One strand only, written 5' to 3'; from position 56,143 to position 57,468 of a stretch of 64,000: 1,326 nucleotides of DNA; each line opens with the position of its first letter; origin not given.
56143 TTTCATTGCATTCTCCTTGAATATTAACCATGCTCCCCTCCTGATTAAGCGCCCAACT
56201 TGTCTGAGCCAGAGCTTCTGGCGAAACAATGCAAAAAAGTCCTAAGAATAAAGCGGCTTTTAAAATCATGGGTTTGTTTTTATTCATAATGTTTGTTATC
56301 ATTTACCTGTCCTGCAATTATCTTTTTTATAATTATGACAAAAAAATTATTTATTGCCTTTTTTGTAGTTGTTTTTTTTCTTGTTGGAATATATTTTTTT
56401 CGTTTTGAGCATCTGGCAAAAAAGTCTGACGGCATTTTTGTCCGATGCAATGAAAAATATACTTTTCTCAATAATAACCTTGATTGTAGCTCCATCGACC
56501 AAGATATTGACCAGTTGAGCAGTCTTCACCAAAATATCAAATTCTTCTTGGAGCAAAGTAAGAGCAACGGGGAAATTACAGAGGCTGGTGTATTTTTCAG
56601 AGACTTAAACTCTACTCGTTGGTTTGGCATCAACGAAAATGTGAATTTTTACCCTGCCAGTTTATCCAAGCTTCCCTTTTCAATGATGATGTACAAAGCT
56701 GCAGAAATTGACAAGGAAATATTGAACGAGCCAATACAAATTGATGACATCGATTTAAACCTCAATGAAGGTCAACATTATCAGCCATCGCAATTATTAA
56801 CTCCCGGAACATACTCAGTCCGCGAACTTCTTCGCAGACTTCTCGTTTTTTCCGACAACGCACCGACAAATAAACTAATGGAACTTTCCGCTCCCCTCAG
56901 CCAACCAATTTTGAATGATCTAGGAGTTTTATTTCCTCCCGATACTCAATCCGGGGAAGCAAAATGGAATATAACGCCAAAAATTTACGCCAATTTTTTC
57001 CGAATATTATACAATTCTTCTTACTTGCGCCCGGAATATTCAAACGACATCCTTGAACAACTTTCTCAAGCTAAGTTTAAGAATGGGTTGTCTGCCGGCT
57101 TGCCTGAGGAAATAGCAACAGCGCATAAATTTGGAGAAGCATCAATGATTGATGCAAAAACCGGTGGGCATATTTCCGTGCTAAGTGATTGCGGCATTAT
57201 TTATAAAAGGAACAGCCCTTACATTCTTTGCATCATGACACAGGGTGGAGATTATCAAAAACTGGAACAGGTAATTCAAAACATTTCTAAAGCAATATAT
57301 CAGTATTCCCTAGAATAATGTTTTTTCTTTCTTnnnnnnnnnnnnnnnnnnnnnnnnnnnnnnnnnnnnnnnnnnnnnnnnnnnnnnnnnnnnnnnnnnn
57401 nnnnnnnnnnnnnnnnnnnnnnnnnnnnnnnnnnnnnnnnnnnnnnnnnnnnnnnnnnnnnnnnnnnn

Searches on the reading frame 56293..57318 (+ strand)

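Call 69: search_protein_families(library=pfam, proteins=[window:56293-57318:+], max_evalue=0.0001)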
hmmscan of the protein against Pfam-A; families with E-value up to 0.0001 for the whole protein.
window:56293-57318:+ (341 aa): 1 family
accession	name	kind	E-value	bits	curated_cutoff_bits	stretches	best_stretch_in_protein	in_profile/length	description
PF13354.11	Beta-lactamase2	-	4e-29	101.9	22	1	99-316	1-214/214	Beta-lactamase enzyme family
